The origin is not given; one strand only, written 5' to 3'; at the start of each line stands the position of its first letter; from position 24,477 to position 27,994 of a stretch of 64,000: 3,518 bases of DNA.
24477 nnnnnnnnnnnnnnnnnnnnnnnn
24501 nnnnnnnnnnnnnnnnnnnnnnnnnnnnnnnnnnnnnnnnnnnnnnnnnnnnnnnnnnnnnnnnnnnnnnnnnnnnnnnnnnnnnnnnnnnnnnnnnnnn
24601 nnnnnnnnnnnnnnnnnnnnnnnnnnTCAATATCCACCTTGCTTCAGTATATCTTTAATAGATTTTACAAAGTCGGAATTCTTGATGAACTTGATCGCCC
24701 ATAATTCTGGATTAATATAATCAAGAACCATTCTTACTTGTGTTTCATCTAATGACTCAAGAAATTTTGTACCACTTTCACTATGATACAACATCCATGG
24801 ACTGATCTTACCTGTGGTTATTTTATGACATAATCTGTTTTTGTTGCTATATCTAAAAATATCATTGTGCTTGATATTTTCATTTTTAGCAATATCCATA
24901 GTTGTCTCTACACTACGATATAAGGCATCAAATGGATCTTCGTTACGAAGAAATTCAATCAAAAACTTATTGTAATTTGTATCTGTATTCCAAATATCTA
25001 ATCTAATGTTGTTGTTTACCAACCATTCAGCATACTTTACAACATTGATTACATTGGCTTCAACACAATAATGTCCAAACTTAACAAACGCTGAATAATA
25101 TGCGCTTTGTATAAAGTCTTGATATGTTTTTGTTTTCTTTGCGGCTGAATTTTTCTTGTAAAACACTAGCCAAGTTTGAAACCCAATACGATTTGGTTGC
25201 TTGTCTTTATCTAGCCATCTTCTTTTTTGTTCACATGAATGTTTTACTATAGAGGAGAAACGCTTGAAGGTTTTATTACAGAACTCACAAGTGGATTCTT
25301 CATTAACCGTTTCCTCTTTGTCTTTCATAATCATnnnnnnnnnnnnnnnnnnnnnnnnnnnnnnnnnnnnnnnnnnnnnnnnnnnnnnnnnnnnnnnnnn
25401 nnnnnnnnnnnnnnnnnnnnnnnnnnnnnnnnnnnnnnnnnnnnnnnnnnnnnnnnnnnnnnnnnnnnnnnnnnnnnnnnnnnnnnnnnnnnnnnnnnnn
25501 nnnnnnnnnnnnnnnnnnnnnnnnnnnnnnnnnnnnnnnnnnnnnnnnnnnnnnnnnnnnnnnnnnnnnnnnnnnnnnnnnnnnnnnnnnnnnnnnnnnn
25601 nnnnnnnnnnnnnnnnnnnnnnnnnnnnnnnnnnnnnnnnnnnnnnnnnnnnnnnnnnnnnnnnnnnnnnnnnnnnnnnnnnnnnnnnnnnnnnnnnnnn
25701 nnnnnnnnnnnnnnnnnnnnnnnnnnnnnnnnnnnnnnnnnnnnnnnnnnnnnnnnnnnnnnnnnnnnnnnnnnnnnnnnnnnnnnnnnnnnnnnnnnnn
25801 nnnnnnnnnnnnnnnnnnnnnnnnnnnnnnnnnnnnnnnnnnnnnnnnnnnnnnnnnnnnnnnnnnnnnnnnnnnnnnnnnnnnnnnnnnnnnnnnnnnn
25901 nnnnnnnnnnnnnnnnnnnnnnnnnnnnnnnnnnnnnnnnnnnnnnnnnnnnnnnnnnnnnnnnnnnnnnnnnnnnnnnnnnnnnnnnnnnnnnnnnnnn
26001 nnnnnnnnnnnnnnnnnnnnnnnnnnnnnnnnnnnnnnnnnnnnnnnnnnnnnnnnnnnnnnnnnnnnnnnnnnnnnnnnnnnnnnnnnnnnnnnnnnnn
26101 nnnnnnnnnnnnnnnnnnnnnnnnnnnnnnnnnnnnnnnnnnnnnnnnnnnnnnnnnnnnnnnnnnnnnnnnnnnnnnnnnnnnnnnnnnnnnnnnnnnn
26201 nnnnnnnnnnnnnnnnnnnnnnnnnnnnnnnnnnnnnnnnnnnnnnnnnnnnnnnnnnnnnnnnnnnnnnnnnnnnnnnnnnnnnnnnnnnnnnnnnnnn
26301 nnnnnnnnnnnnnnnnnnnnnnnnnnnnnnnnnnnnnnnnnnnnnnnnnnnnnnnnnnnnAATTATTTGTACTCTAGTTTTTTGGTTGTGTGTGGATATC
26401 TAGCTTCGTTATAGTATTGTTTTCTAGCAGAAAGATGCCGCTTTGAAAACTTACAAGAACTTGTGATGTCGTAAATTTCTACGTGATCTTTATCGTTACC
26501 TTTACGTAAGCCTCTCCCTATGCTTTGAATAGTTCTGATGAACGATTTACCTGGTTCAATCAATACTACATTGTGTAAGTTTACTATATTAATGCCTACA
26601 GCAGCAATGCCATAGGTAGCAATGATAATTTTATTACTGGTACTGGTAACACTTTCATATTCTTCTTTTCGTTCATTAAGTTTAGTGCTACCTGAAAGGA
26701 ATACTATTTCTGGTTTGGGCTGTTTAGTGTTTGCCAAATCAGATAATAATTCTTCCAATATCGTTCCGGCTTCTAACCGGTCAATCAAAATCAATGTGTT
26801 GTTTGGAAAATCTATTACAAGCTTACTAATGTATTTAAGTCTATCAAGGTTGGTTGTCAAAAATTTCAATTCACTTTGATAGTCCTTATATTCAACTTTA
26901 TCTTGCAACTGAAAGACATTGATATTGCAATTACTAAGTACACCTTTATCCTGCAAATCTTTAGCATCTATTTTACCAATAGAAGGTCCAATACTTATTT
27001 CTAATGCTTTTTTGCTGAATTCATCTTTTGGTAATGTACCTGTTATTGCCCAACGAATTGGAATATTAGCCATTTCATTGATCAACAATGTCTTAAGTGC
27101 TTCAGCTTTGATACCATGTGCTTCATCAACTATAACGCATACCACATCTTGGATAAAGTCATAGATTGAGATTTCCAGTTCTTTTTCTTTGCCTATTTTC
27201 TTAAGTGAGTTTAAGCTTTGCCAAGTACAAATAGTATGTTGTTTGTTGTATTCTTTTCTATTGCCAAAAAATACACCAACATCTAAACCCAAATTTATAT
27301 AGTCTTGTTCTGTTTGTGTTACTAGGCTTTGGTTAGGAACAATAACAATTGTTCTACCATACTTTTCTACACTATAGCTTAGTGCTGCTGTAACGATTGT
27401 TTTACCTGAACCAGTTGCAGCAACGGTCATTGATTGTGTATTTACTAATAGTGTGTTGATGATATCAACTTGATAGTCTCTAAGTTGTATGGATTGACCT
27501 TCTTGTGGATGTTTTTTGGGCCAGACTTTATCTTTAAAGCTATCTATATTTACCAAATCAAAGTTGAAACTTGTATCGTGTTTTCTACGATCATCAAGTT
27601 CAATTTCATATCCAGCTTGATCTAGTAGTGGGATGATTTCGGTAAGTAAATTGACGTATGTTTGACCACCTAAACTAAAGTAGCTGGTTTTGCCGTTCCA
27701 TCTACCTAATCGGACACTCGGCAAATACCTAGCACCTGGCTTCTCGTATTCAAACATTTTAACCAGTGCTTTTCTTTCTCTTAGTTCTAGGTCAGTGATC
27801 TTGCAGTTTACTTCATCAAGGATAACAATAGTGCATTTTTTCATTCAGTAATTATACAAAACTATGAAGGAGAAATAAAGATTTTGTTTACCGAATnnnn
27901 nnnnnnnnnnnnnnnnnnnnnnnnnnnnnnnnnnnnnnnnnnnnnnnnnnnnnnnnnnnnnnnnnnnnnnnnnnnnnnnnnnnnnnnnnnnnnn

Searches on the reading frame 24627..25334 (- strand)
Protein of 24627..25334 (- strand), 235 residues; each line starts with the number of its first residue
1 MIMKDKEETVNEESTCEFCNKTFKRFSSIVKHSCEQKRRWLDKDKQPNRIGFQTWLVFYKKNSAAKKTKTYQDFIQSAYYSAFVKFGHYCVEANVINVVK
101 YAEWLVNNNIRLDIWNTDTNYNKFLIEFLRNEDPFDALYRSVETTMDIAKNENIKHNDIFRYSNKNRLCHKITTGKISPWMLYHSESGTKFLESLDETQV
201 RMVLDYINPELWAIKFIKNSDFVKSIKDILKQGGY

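Call 29: search_protein_families(library=phrogs, proteins=[window:24627-25334:-], max_evalue=0.001)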
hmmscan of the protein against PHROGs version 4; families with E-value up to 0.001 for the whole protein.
window:24627-25334:- (235 aa): 1 family
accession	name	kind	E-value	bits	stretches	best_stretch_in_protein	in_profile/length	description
phrog_11058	-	unknown function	7.5e-58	196.7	1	3-232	3-236/239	-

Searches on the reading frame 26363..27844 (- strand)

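Call 14: search_protein_families(library=phrogs, proteins=[window:26363-27844:-], max_evalue=0.001)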
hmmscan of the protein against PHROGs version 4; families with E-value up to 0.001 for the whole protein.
window:26363-27844:- (493 aa): 8 families
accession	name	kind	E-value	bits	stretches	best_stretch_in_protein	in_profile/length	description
phrog_16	-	DNA, RNA and nucleotide metabolism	2.5e-69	235.5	1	66-479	246-613/986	DNA helicase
phrog_9690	-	DNA, RNA and nucleotide metabolism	3.6e-55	188.1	1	228-487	35-301/306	DNA helicase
phrog_16259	-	DNA, RNA and nucleotide metabolism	1.4e-26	94.6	1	24-265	23-255/330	DNA helicase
phrog_62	-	DNA, RNA and nucleotide metabolism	1.4e-19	70.2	2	86-270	668-848/1881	DNA helicase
phrog_17901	-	DNA, RNA and nucleotide metabolism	1.7e-11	45.5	1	404-485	11-98/109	DNA helicase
phrog_16694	-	unknown function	6.1e-06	25.4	0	116-243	270-410/1010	-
phrog_2488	-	DNA, RNA and nucleotide metabolism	7.1e-06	26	0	121-201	19-108/579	DNA helicase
phrog_14619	-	DNA, RNA and nucleotide metabolism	0.00039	21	1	32-154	34-153/314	DNA helicase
